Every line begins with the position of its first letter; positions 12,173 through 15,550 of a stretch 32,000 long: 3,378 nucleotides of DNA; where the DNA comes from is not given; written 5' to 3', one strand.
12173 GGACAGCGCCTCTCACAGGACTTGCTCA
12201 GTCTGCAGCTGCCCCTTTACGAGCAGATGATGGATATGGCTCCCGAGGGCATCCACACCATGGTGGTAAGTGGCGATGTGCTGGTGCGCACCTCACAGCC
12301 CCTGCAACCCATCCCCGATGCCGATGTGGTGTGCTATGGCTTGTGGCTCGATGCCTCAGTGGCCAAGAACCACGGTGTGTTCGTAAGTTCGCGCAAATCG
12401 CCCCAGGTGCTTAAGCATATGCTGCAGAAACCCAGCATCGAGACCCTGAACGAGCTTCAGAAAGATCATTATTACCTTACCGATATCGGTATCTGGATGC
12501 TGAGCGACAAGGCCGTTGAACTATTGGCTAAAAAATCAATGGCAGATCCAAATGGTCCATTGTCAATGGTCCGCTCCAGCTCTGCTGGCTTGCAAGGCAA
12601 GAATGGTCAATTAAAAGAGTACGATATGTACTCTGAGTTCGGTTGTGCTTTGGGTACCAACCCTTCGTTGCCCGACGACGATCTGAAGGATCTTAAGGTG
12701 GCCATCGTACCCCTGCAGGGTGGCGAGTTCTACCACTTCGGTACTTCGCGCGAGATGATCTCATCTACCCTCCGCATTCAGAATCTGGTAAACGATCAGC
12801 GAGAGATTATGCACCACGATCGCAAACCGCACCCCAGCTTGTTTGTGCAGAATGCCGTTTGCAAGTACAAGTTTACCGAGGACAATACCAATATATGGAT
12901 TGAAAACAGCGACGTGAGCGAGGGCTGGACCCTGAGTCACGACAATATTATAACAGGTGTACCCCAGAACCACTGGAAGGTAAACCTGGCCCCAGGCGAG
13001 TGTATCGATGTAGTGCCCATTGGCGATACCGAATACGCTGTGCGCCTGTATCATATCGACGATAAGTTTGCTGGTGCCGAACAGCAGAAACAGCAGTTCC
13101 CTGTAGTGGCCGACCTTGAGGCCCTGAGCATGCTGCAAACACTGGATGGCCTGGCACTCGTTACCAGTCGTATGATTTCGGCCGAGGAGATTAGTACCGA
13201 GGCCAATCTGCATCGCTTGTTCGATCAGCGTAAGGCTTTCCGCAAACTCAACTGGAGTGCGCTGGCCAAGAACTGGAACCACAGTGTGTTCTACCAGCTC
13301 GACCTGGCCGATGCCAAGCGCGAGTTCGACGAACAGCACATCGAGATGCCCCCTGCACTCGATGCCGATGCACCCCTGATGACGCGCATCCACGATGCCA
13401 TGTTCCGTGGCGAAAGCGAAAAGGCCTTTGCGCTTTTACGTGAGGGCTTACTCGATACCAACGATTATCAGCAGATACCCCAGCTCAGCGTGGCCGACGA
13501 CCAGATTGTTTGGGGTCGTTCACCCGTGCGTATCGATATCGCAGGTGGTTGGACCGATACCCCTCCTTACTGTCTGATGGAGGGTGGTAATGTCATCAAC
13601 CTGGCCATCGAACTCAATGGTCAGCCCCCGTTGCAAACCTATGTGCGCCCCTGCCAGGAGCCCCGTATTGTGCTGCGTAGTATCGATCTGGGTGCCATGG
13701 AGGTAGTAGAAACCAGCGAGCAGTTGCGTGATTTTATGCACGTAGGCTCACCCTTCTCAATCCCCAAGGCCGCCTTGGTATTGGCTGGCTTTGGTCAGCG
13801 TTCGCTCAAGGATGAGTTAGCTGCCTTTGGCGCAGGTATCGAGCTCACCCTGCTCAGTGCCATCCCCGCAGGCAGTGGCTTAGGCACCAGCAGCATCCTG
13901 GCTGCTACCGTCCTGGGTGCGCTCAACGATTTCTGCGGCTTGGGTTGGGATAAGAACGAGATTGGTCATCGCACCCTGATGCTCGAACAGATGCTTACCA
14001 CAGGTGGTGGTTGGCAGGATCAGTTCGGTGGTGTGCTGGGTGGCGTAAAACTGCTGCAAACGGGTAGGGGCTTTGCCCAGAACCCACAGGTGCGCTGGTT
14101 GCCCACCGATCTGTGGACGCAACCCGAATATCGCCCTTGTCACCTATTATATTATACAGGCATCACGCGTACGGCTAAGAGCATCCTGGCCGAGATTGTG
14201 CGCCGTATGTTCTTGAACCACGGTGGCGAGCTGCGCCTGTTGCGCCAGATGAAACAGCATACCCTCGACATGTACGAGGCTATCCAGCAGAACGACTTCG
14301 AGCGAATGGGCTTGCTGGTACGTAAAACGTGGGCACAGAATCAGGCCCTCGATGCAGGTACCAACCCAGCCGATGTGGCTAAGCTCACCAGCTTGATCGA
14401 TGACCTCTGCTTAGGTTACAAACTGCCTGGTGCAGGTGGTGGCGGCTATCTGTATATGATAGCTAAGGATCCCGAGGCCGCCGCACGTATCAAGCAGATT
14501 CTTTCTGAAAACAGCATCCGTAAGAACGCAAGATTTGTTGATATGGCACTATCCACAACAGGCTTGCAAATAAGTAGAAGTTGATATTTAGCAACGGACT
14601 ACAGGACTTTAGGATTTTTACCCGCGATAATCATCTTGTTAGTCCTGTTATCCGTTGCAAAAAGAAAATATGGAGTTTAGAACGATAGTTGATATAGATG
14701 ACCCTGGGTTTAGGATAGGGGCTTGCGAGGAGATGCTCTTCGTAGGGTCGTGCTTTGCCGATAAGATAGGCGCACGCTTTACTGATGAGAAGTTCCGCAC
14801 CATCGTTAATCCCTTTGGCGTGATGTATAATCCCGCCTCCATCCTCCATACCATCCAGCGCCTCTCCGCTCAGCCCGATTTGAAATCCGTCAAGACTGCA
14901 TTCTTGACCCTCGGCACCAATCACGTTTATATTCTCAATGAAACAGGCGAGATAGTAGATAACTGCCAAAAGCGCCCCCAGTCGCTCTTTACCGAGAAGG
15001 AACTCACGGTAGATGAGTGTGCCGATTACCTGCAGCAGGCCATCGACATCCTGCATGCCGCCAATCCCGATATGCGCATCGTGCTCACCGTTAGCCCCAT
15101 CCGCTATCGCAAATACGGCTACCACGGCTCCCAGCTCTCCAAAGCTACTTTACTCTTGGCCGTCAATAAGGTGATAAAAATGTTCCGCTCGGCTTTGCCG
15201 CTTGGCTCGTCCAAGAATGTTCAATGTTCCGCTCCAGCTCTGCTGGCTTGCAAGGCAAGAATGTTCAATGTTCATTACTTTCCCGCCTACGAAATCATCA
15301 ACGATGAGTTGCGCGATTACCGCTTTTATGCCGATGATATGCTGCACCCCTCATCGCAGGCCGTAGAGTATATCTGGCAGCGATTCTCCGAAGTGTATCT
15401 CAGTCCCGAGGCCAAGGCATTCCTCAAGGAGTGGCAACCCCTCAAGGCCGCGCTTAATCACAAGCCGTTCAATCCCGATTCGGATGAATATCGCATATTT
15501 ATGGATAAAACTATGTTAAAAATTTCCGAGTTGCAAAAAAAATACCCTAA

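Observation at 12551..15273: Same ~60-bp repeat element inserted in-frame into two unrelated genes, read in two different frames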

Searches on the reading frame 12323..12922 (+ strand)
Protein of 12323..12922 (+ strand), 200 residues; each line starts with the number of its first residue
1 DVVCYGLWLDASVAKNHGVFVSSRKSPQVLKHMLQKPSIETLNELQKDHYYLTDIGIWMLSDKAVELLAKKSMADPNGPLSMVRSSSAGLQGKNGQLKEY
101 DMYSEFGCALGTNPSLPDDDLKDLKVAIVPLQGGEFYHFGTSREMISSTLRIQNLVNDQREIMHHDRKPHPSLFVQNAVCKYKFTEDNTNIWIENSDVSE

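Call 15: find_homologous_proteins(query=window:12323-12922:+)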
Query window:12323-12922:+ (200 aa): 216 proteins with E <= 0.001 among 321 candidates; the best 120 are listed.
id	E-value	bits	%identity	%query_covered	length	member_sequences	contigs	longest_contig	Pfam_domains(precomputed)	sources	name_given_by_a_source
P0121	3.7e-131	453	100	100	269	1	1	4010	PF07959.19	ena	-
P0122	1.2e-96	340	82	98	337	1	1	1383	PF07959.19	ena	-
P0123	2.3e-94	333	77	99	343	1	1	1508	PF07959.19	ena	-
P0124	1.3e-88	314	72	99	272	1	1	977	PF07959.19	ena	-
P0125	7.5e-86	305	72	97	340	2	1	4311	PF07959.19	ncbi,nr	ncbi:MAG: bifunctional fucokinase/L-fucose-1-P-guanylyltransferase, partial [Prevotella sp.]|nr:bifu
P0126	1.8e-85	304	70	99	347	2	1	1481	PF07959.19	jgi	jgi:hypothetical protein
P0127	8.3e-85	301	68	98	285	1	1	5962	PF07959.19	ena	-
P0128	3.0e-83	296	69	100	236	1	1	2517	PF07959.19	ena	-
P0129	4.9e-83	296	68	100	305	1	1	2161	PF07959.19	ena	-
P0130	1.8e-82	294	69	100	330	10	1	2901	PF07959.19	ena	-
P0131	3.1e-81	290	67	100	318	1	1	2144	PF07959.19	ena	-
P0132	3.8e-81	290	83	84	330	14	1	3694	PF07959.19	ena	-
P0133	8.1e-77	275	73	89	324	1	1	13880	PF07959.19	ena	-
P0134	8.1e-77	275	63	99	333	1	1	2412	PF07959.19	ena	-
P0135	3.8e-75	270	63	100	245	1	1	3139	PF07959.19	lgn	-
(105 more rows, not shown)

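Call 80: find_encoding_contigs(protein=P0122, flank=500, max_places=1)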
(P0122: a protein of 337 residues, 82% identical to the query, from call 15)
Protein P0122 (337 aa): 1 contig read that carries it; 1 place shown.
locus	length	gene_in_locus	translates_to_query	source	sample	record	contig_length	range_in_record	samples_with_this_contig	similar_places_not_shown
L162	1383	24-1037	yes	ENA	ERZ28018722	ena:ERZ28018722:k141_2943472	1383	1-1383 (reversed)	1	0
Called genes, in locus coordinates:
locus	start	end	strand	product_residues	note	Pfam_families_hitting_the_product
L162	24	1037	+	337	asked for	PF07959:Fucose_pyrophosphorylase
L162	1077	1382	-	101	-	?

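Call 81: find_encoding_contigs(protein=P0132, flank=500, max_places=1)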
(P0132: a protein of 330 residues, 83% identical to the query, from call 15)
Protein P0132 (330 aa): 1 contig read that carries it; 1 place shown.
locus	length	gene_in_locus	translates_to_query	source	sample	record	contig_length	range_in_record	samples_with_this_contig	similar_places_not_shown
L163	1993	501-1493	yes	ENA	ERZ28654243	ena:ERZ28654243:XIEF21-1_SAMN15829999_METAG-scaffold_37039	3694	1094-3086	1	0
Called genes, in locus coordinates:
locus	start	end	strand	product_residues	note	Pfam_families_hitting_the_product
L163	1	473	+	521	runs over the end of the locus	?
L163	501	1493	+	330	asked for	PF07959:Fucose_pyrophosphorylase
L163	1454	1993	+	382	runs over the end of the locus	?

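Call 82: find_encoding_contigs(protein=P0124, flank=500, max_places=1)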
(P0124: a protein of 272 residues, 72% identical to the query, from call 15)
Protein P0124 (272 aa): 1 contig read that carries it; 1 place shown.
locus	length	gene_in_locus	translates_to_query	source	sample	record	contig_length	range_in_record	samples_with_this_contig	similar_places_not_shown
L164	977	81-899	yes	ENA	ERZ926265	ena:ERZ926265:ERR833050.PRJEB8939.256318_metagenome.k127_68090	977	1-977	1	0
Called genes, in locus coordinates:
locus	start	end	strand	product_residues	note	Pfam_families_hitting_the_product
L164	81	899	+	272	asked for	PF07959:Fucose_pyrophosphorylase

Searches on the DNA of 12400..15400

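Call 85: search_rna_families(source=window, start=12400, end=15400, threshold=evalue, max_evalue=1)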
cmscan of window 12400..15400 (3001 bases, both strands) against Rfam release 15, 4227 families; matches with E-value up to 1: 0.
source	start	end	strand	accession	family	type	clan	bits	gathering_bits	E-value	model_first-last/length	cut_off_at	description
